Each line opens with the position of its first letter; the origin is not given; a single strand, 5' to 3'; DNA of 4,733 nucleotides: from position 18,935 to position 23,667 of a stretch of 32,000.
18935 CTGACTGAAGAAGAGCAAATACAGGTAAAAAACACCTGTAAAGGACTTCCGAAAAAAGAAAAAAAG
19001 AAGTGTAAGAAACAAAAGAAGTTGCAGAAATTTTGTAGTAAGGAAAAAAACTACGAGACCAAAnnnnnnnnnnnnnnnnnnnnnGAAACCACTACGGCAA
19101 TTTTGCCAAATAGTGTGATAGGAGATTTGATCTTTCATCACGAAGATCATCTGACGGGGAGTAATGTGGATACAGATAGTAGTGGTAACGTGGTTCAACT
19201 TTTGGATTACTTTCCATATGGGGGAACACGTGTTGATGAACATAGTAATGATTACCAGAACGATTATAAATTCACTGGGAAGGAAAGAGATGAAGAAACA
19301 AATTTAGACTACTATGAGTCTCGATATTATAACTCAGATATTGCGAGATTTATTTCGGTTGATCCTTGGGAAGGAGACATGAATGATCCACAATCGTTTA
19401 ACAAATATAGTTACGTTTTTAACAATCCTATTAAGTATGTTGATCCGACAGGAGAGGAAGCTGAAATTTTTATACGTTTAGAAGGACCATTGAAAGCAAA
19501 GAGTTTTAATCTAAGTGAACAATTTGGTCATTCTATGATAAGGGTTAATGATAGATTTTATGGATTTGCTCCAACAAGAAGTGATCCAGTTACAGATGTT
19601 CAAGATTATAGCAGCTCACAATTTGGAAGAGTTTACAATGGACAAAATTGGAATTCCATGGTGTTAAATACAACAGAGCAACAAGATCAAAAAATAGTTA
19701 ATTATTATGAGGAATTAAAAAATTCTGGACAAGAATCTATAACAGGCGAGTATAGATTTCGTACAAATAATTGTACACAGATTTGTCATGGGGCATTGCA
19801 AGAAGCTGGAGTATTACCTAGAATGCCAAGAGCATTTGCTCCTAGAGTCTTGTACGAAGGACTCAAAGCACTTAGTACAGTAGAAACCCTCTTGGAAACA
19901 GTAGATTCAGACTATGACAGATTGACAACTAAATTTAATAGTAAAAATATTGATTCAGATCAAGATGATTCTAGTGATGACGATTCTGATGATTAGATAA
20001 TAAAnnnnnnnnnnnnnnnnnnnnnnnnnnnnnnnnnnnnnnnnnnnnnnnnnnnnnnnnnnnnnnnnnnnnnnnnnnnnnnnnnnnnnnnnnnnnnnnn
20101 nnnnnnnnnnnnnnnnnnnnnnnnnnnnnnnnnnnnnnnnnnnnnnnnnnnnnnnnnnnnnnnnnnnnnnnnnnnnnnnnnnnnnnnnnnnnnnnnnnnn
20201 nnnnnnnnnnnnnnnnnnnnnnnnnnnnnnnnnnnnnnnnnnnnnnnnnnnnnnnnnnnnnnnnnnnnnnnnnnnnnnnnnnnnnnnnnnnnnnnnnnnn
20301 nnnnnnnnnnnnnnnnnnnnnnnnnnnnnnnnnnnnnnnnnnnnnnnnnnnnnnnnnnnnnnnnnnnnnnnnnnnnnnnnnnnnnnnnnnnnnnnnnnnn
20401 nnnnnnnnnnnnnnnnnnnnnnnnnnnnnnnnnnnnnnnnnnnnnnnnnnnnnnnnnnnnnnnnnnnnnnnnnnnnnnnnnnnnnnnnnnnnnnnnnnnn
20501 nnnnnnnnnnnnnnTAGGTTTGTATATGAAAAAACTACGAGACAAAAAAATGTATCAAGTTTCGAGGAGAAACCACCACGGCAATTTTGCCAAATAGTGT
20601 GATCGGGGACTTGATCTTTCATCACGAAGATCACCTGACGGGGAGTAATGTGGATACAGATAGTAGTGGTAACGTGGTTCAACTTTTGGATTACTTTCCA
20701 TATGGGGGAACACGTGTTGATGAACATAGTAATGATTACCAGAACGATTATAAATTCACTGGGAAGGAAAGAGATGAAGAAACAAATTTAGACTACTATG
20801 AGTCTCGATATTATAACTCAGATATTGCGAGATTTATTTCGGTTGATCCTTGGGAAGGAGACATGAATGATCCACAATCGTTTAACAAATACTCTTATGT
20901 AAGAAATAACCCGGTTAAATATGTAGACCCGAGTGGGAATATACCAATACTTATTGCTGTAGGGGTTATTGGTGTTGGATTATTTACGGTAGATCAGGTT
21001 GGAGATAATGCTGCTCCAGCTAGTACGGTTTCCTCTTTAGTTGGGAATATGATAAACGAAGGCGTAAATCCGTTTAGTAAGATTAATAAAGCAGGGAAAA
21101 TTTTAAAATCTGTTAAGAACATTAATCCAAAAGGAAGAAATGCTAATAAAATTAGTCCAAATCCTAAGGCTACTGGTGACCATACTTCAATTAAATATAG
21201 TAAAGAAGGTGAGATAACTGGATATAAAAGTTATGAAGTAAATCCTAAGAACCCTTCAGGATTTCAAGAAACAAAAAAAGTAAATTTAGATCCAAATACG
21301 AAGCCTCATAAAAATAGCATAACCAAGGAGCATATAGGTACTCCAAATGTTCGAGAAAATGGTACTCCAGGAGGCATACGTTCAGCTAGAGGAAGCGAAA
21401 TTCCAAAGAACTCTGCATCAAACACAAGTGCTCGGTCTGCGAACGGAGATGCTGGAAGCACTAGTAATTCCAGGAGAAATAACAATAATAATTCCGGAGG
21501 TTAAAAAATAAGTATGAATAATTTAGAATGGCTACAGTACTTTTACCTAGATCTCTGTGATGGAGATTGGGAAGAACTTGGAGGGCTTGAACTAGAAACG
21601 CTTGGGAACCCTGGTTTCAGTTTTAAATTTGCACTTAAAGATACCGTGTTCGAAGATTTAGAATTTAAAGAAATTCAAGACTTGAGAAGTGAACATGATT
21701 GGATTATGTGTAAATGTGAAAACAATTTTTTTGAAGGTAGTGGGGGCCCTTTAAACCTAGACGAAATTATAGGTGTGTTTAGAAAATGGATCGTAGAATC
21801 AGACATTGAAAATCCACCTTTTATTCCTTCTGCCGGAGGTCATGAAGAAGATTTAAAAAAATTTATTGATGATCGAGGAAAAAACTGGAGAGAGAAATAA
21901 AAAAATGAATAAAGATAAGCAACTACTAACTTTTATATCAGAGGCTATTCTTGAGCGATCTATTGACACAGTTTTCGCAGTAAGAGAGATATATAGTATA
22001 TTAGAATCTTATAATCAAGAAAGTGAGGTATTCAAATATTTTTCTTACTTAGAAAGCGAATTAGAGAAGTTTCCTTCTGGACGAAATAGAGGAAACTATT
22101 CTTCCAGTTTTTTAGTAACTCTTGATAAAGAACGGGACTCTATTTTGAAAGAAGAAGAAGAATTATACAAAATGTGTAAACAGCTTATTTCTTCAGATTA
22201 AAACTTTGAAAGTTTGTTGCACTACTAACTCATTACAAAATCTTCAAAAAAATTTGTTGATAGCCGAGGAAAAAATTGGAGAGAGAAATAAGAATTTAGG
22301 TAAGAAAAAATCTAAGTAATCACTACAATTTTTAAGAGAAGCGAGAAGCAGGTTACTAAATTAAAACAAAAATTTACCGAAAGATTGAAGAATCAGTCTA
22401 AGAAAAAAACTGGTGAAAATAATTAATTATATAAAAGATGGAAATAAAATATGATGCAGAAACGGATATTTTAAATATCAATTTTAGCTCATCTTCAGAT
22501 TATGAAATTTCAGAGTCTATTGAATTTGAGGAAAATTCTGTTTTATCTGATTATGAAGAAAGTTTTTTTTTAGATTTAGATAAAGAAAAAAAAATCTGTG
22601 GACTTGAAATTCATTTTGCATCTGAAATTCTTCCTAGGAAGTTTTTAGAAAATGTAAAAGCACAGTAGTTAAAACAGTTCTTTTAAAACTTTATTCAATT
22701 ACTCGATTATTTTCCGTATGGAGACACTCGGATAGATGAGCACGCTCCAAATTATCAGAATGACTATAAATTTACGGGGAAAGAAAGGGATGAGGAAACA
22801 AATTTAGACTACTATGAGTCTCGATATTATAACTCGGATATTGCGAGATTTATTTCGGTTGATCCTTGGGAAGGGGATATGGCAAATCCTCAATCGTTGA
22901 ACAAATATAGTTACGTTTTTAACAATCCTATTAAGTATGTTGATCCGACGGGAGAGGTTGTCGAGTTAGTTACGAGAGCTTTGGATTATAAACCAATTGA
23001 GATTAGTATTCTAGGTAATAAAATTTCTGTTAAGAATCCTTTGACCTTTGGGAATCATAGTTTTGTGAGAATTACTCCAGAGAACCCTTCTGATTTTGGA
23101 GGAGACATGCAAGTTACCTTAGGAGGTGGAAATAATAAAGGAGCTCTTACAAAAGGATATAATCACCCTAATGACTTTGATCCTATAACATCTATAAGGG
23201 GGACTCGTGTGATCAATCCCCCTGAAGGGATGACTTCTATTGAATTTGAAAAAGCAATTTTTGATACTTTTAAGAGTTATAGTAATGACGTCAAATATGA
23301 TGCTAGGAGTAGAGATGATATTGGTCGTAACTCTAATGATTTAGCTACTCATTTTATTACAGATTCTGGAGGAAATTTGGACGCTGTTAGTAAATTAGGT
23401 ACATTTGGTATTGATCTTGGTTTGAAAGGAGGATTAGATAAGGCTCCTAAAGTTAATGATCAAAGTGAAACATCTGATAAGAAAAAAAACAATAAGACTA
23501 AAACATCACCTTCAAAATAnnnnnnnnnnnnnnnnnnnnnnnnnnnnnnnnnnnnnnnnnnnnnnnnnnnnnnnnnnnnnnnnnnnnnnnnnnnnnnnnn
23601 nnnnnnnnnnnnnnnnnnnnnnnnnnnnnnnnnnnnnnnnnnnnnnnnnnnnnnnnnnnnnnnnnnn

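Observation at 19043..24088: Array of start-less orphan RHS core-tip/toxin/immunity cassettes downstream of the main toxin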

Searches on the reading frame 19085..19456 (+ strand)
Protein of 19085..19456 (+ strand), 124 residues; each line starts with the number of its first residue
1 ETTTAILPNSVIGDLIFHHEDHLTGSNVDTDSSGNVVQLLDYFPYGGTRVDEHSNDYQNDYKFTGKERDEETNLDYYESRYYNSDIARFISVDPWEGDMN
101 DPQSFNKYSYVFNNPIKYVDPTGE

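Call 39: find_related_loci(query=A3, collection=metagenome_contigs, flank=10000)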
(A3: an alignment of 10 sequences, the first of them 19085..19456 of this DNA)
Query A3 (124 aa) in metagenome_contigs; peptide patterns used: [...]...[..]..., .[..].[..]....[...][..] (x = any residue, [..] = any of these).
600 stretches matched a pattern (row limit reached: there are more); 546 encode a relative of the query (tblastn E <= 1e-3); the best 80 are kept; 80 distinct loci.
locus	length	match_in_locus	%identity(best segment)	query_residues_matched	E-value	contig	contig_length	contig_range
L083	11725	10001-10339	72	9-124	4e-55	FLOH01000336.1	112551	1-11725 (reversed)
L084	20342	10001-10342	60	11-124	3e-47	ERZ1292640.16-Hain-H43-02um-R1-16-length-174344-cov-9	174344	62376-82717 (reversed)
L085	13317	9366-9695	65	15-124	3e-42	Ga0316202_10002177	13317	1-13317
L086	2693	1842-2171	52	15-124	9e-40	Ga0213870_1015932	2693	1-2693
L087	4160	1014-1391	49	17-124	4e-35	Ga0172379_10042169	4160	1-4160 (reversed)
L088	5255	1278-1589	56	21-123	7e-35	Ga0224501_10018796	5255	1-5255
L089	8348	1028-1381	47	17-124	5e-32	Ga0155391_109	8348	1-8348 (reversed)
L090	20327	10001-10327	47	13-123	5e-31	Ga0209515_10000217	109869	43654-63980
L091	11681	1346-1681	51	13-123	2e-30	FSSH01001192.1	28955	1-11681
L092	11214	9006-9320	54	19-123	1e-35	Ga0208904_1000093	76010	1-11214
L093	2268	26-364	49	13-123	9e-30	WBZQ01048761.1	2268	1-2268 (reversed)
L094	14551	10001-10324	45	14-123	1e-28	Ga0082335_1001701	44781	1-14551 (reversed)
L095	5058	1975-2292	48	15-123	5e-29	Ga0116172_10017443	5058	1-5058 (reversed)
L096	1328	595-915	45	13-121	7e-29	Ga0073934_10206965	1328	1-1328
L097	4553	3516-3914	39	13-123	4e-28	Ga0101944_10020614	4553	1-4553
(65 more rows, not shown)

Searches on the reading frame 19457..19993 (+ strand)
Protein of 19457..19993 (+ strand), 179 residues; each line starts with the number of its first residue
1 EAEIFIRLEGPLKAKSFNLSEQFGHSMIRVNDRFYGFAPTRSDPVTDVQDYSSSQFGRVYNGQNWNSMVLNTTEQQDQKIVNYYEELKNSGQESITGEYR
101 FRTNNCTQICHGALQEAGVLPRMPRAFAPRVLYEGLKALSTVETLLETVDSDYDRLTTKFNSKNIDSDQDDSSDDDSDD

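Call 26: search_solved_structures(query=window:19457-19993:+, max_evalue=10)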
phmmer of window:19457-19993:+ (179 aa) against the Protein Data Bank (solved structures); distinct sequences matched with E-value up to 10: 1.
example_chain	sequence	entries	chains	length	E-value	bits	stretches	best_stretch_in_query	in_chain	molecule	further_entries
8i9r_CQ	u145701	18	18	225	0.56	13.1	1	148-178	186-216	Ribosome biogenesis protein RLP24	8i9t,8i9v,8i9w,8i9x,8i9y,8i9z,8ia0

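Call 34: find_homologous_proteins(query=window:19457-19993:+, max_evalue=0.01)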
Query window:19457-19993:+: 29 candidates shared short words with the query, none scored E <= 0.01.
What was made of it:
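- Tried and rejected: The word-index search with CT1 alone found nothing, not even the parent protein (call 34).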

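Call 56: search_protein_families(library=pfam, proteins=[window:19457-19993:+], max_evalue=10)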
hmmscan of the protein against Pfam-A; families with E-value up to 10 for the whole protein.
window:19457-19993:+ (179 aa): 2 families
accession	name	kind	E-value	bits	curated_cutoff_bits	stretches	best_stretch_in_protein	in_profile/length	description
PF13387.12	Lnb_N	-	0.0023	18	22.2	1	62-115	98-149/175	Lnb N-terminal periplasmic domain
PF15763.10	DUF4692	-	0.2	12.5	27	1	28-90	71-133/167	Regulator of human erythroid cell expansion (RHEX)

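Call 67: predict_structure(alignment_id=A6)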
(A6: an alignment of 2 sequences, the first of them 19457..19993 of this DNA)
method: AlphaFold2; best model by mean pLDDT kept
length: 179 residues; sequences in the alignment: 2
mean_pLDDT: 58.0   pTM: 0.59
mean pLDDT of the five models: 58.0, 56.4, 56.2, 54.3, 53.6
residues with pLDDT >= 90: 2; 70-90: 61; 50-70: 33; < 50: 83
segments of 3 or more residues with pLDDT < 50: 9-23, 41-45, 93-104, 125-130, 132-173, 177-179
pLDDT, mean of each block of 10 residues (from residue 1): 69 37 67 75 58 75 70 87 80 40 57 78 51 43 36 34 42 47
secondary structure, 60 per line:
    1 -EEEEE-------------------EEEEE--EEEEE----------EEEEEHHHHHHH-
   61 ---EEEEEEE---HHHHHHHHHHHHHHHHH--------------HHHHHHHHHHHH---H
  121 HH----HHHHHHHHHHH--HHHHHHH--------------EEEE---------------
elements in order: E2-6 E26-30 E33-37 E48-52 H53-59 E64-70 H74-90 H105-116 H127-137 H140-146 E161-164
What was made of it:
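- Tried and rejected: The AlphaFold model of CT1 from two sequences was poor (pLDDT 58; call 67), so its Foldseek hits are only suggestive.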

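Call 83: fold_search(model_id=the predicted structure, library=pdb)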
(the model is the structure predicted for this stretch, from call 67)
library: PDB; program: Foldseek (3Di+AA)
matches with E <= 10: 112; with E <= 0.001: 0
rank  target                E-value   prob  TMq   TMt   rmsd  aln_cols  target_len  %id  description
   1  3kw0_D                3.9e-01  0.38  0.37  0.35   8.4       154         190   10  Crystal structure of Cysteine peptidase (NP_982244.1) from BACILLUS CEREUS ATCC 10987 at 2.50 A resolution (released 2009-12-15)
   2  2arc_B                4.2e-01  0.09  0.22  0.24  12.2       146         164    9  ESCHERICHIA COLI REGULATORY PROTEIN ARAC COMPLEXED WITH L-ARABINOSE (released 1997-05-15)
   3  3kw0_C                4.5e-01  0.38  0.37  0.34   7.8       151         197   10  Crystal structure of Cysteine peptidase (NP_982244.1) from BACILLUS CEREUS ATCC 10987 at 2.50 A resolution (released 2009-12-15)
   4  8a2g_A                6.1e-01  0.10  0.24  0.29  10.3       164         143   11  Crystal structure of Sebokelevirus 2A2 protein (released 2023-06-14)
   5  2aac_A                8.8e-01  0.05  0.19  0.20  12.4       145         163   12  ESCHERCHIA COLI GENE REGULATORY PROTEIN ARAC COMPLEXED WITH D-FUCOSE (released 1997-11-12)
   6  8a2g_B                1.0e+00  0.06  0.21  0.24  13.1       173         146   15  Crystal structure of Sebokelevirus 2A2 protein (released 2023-06-14)
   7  7sqc_7L               1.1e+00  0.04  0.12  0.18  12.5        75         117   16  Ciliary C1 central pair apparatus isolated from Chlamydomonas reinhardtii (released 2022-04-13)
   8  4hhv_A                1.1e+00  0.04  0.15  0.22  13.1       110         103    8  Crystal structure of ceramide transfer protein pleckstrin homology domain (released 2013-11-27)
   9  1xja_A                1.2e+00  0.04  0.19  0.21  12.7       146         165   10  Apo form of the Y31V mutant dimerization domain fragment of Escherichia coli regulatory protein AraC (released 2004-10-12)
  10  5nyr_B                1.3e+00  0.13  0.27  0.24   6.4       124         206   10  Anbu from Hyphomicrobium sp. strain MC1 -SG: R3 (released 2017-05-24)
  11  1xja_D                1.3e+00  0.06  0.21  0.23  12.7       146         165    9  Apo form of the Y31V mutant dimerization domain fragment of Escherichia coli regulatory protein AraC (released 2004-10-12)
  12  1xja_B                1.4e+00  0.04  0.19  0.21  12.2       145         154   11  Apo form of the Y31V mutant dimerization domain fragment of Escherichia coli regulatory protein AraC (released 2004-10-12)
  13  3kw0_B                1.4e+00  0.16  0.36  0.33   8.7       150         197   11  Crystal structure of Cysteine peptidase (NP_982244.1) from BACILLUS CEREUS ATCC 10987 at 2.50 A resolution (released 2009-12-15)
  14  3fy6_B                1.7e+00  0.04  0.19  0.24  12.3       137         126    9  Structure from the mobile metagenome of V. Cholerae. Integron cassette protein VCH_CASS3 (released 2009-02-10)
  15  8p2b_B                2.0e+00  0.08  0.22  0.41  10.3       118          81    9  Crystal structure of CbFMN4 domain 1 (released 2023-07-19)
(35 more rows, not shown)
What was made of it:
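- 19457..19996 (+): CT1: candidate permuted NlpC/P60-type toxin (His25 ... Asn-Asn-Cys106). Weak Foldseek top hits to 3kw0 and 8a2g, on a low-confidence model (calls 67, 83).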

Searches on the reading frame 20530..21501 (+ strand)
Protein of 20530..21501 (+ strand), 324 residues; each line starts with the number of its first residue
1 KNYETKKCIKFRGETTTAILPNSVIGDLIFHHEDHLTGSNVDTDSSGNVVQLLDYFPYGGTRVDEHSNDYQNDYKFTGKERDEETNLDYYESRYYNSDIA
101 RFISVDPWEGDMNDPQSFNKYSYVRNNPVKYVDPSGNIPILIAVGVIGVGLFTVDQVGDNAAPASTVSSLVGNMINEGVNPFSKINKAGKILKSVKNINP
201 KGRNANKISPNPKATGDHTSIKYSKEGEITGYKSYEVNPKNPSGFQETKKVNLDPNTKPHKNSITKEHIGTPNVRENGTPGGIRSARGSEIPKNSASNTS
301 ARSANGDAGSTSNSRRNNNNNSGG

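Call 8: search_protein_families(library=pfam, proteins=[window:20530-21501:+], max_evalue=0.01)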
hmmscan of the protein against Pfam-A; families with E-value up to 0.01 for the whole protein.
window:20530-21501:+ (324 aa): 1 family
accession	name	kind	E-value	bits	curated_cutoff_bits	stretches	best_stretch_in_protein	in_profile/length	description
PF15529.11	Ntox24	-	3.6e-06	27.6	24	1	204-281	8-78/91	Bacterial toxin 24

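Call 10: search_protein_families(library=ncbifam, proteins=[window:20530-21501:+], max_evalue=0.01)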
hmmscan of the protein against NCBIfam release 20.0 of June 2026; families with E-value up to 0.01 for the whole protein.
window:20530-21501:+ (324 aa): 2 families
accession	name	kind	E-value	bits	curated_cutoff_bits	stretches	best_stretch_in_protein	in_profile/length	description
TIGR03696.1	Rhs_assc_core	domain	5.4e-22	78.1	32.5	1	55-136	1-75/76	RHS repeat-associated core domain-containing protein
NF041261.1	RHS_core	equivalog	9.2e-06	23.7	2000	1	30-136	1159-1260/1261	RHS element core protein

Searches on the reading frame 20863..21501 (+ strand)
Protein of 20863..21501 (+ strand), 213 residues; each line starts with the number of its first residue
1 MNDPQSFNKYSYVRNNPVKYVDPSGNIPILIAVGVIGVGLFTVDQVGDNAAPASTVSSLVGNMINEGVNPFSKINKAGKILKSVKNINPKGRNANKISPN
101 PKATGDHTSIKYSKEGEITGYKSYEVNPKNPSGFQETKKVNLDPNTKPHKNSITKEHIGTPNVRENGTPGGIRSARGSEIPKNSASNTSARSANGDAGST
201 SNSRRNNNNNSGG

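Call 94: list_cluster_members(proteins=[window:20587-21501:+, window:20863-21501:+, window:21866-22198:+, window:21902-22198:+, window:12264-12830:+, window:12843-13439:+])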
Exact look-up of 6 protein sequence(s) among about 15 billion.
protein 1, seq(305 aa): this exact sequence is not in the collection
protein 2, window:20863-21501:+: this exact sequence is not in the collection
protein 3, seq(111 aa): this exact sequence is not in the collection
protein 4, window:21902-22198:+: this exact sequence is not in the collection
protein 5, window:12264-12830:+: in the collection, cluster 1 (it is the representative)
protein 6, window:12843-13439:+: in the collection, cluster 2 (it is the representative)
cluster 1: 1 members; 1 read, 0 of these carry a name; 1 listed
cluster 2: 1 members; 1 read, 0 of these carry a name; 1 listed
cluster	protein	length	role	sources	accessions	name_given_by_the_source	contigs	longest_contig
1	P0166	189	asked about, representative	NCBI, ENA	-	-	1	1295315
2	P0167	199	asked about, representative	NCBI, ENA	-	-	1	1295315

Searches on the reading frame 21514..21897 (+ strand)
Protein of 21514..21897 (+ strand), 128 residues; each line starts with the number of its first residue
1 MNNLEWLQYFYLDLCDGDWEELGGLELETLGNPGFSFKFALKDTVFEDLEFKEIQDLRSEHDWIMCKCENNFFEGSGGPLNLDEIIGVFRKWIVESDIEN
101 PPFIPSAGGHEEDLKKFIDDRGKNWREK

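Call 8: search_protein_families(library=pfam, proteins=[window:21514-21897:+], max_evalue=0.01)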
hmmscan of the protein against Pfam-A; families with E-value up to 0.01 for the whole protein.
window:21514-21897:+ (128 aa): 1 family
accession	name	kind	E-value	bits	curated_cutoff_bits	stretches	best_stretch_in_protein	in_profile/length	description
PF15580.11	Imm53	-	1.7e-24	85.9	25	1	4-93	1-91/92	Immunity protein 53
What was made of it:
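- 21514..21900 (+): I2: Imm53 immunity protein (128 aa). Pfam Imm53 1.7e-24 (call 8).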

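Call 10: search_protein_families(library=ncbifam, proteins=[window:21514-21897:+], max_evalue=0.01)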
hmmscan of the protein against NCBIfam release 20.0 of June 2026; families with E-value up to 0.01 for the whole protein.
window:21514-21897:+ (128 aa): 0 families

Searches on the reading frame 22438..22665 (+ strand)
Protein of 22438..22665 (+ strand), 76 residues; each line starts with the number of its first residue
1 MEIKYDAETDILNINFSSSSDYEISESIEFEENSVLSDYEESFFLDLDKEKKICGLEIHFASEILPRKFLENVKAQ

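Call 8: search_protein_families(library=pfam, proteins=[window:22438-22665:+], max_evalue=0.01)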
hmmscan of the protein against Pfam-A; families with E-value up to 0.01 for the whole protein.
window:22438-22665:+ (76 aa): 2 families
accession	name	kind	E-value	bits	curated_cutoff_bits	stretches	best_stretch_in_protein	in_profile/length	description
PF10049.14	DUF2283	-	2e-08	34.7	23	1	3-62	2-49/49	Protein of unknown function (DUF2283)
PF21243.3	ECT2_BRCT0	-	0.0025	18.2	27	1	10-55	11-57/79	ECT2, BRCT0 domain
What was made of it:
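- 22438..22668 (+): DUF2283 small protein (76 aa); role in the array unknown. Pfam DUF2283 2e-8 (call 8).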

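Call 10: search_protein_families(library=ncbifam, proteins=[window:22438-22665:+], max_evalue=0.01)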
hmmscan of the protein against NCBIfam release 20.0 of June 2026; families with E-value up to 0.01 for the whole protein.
window:22438-22665:+ (76 aa): 0 families

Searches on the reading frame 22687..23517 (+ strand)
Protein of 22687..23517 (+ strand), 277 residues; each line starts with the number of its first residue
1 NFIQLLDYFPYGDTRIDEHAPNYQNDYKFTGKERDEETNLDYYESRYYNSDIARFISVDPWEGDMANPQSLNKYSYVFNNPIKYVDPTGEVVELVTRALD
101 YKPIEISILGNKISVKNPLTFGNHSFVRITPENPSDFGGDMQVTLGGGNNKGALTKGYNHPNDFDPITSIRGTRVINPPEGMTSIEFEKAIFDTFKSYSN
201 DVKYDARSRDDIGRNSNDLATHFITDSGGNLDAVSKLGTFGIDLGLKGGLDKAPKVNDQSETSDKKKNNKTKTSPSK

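Call 8: search_protein_families(library=pfam, proteins=[window:22687-23517:+], max_evalue=0.01)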
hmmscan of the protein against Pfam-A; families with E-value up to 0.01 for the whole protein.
window:22687-23517:+ (277 aa): 0 families

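Call 10: search_protein_families(library=ncbifam, proteins=[window:22687-23517:+], max_evalue=0.01)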
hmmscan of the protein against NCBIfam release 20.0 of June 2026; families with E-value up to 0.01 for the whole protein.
window:22687-23517:+ (277 aa): 2 families
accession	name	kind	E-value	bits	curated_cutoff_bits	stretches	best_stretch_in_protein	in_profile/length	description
TIGR03696.1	Rhs_assc_core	domain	1.2e-21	77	32.5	1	8-89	1-75/76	RHS repeat-associated core domain-containing protein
NF041261.1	RHS_core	equivalog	0.00014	19.9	2000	1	8-89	1184-1260/1261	RHS element core protein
